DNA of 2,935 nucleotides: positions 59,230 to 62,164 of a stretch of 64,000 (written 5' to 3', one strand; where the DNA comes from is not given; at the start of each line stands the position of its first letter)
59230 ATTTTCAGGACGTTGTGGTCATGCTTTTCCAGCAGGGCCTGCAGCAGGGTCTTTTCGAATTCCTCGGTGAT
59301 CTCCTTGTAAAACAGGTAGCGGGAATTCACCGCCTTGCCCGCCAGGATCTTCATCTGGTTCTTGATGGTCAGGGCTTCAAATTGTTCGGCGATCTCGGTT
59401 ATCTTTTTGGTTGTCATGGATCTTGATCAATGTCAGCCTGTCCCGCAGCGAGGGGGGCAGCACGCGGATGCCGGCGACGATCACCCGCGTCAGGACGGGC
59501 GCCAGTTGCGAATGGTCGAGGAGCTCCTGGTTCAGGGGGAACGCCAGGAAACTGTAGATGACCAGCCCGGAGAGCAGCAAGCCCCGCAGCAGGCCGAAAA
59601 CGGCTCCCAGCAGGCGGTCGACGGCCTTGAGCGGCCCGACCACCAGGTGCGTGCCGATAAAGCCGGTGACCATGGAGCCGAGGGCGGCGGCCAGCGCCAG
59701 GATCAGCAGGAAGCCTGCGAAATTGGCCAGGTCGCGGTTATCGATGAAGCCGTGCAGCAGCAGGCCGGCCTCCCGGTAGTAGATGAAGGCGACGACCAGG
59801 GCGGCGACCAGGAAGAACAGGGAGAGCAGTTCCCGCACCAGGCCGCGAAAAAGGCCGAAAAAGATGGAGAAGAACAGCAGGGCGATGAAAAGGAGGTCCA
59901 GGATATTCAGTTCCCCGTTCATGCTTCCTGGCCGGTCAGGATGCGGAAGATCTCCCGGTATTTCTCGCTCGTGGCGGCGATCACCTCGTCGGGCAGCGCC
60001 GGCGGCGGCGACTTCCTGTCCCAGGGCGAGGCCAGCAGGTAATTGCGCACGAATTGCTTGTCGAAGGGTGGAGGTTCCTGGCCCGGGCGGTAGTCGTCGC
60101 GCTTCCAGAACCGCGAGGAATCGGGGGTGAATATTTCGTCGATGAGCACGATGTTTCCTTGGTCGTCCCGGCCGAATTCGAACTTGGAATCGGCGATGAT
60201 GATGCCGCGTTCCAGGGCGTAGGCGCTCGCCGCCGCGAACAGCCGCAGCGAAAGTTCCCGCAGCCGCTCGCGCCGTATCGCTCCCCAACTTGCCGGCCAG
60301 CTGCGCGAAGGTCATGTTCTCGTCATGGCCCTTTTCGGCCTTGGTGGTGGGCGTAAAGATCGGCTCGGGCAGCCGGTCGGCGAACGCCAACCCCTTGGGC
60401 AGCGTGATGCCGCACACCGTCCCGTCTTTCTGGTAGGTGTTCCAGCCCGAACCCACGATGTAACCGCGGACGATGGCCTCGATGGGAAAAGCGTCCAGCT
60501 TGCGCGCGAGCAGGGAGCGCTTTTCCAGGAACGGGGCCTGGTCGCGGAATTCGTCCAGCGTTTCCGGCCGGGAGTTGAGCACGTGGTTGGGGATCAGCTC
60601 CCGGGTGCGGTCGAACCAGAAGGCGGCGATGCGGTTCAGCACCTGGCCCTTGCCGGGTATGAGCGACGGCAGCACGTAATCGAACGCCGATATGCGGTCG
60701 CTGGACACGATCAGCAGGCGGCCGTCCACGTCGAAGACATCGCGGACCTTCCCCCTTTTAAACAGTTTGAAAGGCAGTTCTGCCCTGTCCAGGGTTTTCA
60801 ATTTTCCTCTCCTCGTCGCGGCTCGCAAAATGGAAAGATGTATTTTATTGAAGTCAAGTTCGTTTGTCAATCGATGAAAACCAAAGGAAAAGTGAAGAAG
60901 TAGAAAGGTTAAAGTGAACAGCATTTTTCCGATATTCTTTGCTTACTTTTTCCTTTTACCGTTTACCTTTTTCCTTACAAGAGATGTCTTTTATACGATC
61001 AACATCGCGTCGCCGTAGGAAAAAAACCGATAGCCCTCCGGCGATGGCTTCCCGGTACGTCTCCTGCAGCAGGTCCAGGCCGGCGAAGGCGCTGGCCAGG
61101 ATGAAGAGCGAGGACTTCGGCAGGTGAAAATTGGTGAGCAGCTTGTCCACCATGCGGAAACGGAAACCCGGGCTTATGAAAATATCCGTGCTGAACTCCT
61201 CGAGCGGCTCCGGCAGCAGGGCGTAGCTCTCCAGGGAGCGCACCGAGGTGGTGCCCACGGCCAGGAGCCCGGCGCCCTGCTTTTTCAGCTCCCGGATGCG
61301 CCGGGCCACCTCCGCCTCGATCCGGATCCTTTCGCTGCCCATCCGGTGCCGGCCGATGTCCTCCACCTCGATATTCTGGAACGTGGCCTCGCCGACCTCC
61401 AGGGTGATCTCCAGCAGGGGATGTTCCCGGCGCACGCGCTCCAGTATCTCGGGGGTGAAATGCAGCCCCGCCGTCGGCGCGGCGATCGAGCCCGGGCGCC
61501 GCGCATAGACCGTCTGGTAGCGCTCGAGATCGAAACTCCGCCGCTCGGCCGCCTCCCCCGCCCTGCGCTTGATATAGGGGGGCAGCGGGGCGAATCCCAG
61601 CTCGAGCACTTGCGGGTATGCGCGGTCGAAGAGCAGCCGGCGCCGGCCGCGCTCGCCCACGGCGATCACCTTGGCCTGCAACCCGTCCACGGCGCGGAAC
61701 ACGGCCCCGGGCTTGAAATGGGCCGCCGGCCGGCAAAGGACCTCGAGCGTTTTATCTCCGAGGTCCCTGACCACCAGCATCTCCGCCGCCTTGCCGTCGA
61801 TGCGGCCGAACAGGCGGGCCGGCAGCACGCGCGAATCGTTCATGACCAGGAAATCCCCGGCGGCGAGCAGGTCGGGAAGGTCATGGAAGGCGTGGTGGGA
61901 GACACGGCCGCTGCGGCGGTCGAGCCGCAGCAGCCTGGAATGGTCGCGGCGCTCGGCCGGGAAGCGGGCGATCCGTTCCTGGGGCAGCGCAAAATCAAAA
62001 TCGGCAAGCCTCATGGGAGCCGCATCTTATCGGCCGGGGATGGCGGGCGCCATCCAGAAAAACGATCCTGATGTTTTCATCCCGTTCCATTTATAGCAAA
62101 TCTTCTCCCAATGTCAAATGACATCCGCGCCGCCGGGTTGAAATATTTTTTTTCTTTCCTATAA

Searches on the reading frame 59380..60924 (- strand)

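Call 89: search_protein_families(library=pfam, proteins=[window:59380-60924:-], max_evalue=0.00001)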
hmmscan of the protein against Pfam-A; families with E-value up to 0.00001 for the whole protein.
window:59380-60924:- (515 aa): 2 families
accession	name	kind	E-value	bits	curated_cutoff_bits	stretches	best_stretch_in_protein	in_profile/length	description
PF01259.24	SAICAR_synt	-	4.2e-38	131.9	20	1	55-217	2-139/233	SAICAR synthetase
PF02674.22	Colicin_V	-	1.9e-25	89.9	29.3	1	342-481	1-142/144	Colicin V production protein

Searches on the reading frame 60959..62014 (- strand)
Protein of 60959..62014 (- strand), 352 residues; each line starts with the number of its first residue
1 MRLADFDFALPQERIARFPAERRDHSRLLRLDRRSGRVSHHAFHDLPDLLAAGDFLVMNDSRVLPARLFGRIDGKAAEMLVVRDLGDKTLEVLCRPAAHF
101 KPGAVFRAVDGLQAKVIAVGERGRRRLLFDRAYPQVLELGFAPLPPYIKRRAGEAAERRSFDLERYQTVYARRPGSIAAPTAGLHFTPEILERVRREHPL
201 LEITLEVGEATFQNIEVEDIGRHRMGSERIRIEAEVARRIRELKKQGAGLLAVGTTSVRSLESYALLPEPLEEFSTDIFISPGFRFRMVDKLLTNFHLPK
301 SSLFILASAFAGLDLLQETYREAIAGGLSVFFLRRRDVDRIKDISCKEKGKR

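Call 89: search_protein_families(library=pfam, proteins=[window:60959-62014:-], max_evalue=0.00001)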
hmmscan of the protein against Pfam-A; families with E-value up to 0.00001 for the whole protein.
window:60959-62014:- (352 aa): 1 family
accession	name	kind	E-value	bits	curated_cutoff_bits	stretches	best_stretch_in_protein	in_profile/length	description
PF02547.20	Queuosine_synth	-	7.6e-102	341.2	25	1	4-326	2-309/322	Queuosine biosynthesis protein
